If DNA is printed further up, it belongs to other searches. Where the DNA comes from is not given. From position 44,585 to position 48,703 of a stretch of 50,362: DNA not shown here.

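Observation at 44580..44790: Seamless in-frame fusion of rpoB and rpoC into one 2403-aa polypeptide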

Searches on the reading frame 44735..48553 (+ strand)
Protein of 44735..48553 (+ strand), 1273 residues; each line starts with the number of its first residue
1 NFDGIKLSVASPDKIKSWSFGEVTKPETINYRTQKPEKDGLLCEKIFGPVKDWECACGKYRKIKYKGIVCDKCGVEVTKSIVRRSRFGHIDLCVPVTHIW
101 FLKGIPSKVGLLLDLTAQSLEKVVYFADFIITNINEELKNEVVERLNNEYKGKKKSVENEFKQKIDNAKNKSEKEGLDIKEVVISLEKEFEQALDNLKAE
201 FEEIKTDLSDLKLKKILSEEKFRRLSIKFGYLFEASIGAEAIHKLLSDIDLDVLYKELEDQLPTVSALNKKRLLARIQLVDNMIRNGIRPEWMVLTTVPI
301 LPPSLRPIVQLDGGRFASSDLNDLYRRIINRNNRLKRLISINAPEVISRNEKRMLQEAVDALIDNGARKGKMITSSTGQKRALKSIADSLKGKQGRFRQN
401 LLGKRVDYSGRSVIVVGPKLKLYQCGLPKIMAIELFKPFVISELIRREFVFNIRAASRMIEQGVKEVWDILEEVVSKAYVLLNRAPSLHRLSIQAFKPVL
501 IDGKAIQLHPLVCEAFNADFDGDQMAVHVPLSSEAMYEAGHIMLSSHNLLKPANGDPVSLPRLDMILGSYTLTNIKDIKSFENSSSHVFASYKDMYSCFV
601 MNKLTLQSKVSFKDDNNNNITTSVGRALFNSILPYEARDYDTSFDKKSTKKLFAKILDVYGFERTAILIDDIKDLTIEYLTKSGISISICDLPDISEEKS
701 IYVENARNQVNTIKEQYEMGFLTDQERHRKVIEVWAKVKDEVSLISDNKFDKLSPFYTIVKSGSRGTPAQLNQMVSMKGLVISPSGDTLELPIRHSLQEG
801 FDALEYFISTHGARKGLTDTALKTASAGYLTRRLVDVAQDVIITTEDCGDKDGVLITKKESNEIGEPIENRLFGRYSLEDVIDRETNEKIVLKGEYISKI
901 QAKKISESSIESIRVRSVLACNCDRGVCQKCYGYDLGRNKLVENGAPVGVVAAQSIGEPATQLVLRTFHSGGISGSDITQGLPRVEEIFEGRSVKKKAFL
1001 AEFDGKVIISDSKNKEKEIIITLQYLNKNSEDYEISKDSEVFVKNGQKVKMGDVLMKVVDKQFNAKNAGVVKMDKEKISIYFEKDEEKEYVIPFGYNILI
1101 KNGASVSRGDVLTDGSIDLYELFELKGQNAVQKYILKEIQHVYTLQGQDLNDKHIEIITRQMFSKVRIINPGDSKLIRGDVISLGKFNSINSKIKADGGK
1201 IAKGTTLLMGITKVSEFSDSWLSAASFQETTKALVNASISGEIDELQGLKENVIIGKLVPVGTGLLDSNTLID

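Call 45: find_homologous_proteins(query=window:44735-48553:+, max_evalue=1e-50)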
Query window:44735-48553:+ (1273 aa): 8000 proteins with E <= 1e-50 among 8000 candidates; the best 120 are listed.
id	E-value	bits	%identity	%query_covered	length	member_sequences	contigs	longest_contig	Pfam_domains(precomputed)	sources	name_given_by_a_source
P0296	0.0e+0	1564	55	99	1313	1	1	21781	PF04998.23,PF00623.26,PF04983.24,PF05000.23,PF04997.18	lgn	-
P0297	0.0e+0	1560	56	99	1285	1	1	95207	PF04998.23,PF00623.26,PF04983.24,PF05000.23,PF04997.18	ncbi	-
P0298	0.0e+0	1560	55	99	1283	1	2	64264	PF04998.23,PF00623.26,PF04983.24,PF05000.23,PF04997.18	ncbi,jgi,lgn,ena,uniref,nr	ncbi:DNA-directed RNA polymerase subunit beta' [Candidatus Kuenenbacteria bacterium HGW-Kuenenbacter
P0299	0.0e+0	1558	56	99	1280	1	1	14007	PF04998.23,PF00623.26,PF04983.24,PF05000.23,PF04997.18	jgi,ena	-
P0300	0.0e+0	1558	55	99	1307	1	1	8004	PF04998.23,PF00623.26,PF04983.24,PF05000.23,PF04997.18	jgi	-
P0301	0.0e+0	1555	55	99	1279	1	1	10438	PF04998.23,PF00623.26,PF04983.24,PF05000.23,PF04997.18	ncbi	-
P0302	0.0e+0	1555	55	99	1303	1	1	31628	PF04998.23,PF00623.26,PF04983.24,PF05000.23,PF04997.18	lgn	-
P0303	0.0e+0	1553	56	99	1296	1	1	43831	PF04998.23,PF00623.26,PF04983.24,PF05000.23,PF04997.18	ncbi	-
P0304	0.0e+0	1552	56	99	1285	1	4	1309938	PF04998.23,PF00623.26,PF04983.24,PF05000.23,PF04997.18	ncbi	ncbi:MAG: DNA-directed RNA polymerase subunit beta' [Candidatus Kerfeldbacteria bacterium]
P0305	0.0e+0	1551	56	99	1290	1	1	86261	PF04998.23,PF00623.26,PF04983.24,PF05000.23,PF04997.18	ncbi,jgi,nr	ncbi:DNA-directed RNA polymerase subunit beta' [Candidatus Parcubacteria bacterium]|nr:MAG: DNA-dire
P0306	0.0e+0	1551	55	99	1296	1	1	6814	PF04998.23,PF00623.26,PF04983.24,PF05000.23,PF04997.18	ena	-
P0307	0.0e+0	1551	55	99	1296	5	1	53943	PF04998.23,PF00623.26,PF04983.24,PF05000.23,PF04997.18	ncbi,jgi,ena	-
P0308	0.0e+0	1550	54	99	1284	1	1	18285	PF04998.23,PF00623.26,PF04983.24,PF05000.23,PF04997.18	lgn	-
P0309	0.0e+0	1550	55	99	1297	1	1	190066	PF25984.1,PF04998.23,PF00623.26,PF04983.24,PF05000.23,PF04997.18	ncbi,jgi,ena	ncbi:MAG: DNA-directed RNA polymerase subunit beta' [Patescibacteria group bacterium]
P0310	0.0e+0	1550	55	99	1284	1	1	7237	PF04998.23,PF00623.26,PF04983.24,PF05000.23,PF04997.18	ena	-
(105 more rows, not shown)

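Call 48: find_encoding_contigs(protein=P0297, flank=9000, max_places=1)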
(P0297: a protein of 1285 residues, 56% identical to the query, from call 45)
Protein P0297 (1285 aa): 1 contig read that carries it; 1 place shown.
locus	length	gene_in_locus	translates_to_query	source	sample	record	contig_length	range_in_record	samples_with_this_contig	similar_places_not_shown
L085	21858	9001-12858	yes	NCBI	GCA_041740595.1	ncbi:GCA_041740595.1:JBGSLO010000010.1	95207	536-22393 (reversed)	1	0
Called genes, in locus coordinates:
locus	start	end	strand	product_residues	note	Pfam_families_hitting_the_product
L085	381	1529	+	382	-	PF00438:S-AdoMet_synt_N, PF02772:S-AdoMet_synt_M, PF02773:S-AdoMet_synt_C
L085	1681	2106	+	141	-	-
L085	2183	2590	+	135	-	-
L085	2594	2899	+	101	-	PF03091:CutA1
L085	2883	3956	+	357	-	PF04087:DUF389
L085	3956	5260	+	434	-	PF08245:Mur_ligase_M, PF02875:Mur_ligase_C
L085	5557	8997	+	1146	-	PF04563:RNA_pol_Rpb2_1, PF04561:RNA_pol_Rpb2_2, PF04565:RNA_pol_Rpb2_3, PF10385:RNA_pol_Rpb2_45, PF00562:RNA_pol_Rpb2_6, PF04560:RNA_pol_Rpb2_7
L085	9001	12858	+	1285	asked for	PF04997:RNA_pol_Rpb1_1, PF00623:RNA_pol_Rpb1_2, PF04983:RNA_pol_Rpb1_3, PF05000:RNA_pol_Rpb1_4, PF04998:RNA_pol_Rpb1_5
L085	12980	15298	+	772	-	PF13491:FtsK_4TM, PF17854:FtsK_alpha, PF01580:FtsK_SpoIIIE, PF09397:FtsK_gamma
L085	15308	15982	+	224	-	PF13560:HTH_31, PF01381:HTH_3 (faint), PF12844:HTH_19, PF13413:HTH_25, PF09136:Glucodextran_B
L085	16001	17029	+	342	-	PF00154:RecA_N, PF08423:Rad51, PF06745:ATPase (faint), PF01637:ATPase_2 (weak), PF13481:AAA_25 (faint), PF27531:MT3502_N (weak), PF02283:CobU (weak), PF21096:RecA_C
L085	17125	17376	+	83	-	-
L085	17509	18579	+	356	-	PF02504:FA_synthesis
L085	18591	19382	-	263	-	PF01177:Asp_Glu_race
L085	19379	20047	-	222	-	PF00702:Hydrolase, PF13419:HAD_2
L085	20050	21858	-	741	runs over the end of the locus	PF02880:PGM_PMM_III (weak)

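Call 76: find_encoding_contigs(protein=P0299, flank=9000, max_places=2)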
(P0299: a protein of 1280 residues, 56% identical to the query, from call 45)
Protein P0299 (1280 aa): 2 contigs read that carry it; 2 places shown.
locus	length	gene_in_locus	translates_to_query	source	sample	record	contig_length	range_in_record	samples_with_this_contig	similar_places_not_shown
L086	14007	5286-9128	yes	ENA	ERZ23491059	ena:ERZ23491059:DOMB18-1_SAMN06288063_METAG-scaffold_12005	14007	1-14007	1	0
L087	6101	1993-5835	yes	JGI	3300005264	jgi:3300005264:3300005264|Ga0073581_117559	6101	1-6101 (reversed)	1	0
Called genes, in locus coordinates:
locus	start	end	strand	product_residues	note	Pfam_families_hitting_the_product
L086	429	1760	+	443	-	PF08245:Mur_ligase_M, PF02875:Mur_ligase_C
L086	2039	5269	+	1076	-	PF04563:RNA_pol_Rpb2_1, PF04561:RNA_pol_Rpb2_2, PF04565:RNA_pol_Rpb2_3, PF10385:RNA_pol_Rpb2_45, PF00562:RNA_pol_Rpb2_6, PF04560:RNA_pol_Rpb2_7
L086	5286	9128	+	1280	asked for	PF04997:RNA_pol_Rpb1_1, PF00623:RNA_pol_Rpb1_2, PF04983:RNA_pol_Rpb1_3, PF05000:RNA_pol_Rpb1_4 (weak), PF04998:RNA_pol_Rpb1_5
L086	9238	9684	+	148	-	-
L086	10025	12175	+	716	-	PF13491:FtsK_4TM, PF17854:FtsK_alpha, PF01580:FtsK_SpoIIIE, PF09397:FtsK_gamma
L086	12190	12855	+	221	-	PF01381:HTH_3 (faint), PF12844:HTH_19, PF13413:HTH_25, PF09136:Glucodextran_B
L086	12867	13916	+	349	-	PF06745:ATPase (faint), PF00154:RecA_N, PF08423:Rad51, PF27531:MT3502_N (faint), PF01637:ATPase_2 (faint), PF21096:RecA_C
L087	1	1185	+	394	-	PF04565:RNA_pol_Rpb2_3, PF10385:RNA_pol_Rpb2_45, PF00562:RNA_pol_Rpb2_6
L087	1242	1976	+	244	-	PF00562:RNA_pol_Rpb2_6, PF04560:RNA_pol_Rpb2_7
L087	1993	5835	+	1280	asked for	PF04997:RNA_pol_Rpb1_1, PF00623:RNA_pol_Rpb1_2, PF04983:RNA_pol_Rpb1_3, PF05000:RNA_pol_Rpb1_4 (weak), PF04998:RNA_pol_Rpb1_5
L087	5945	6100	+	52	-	?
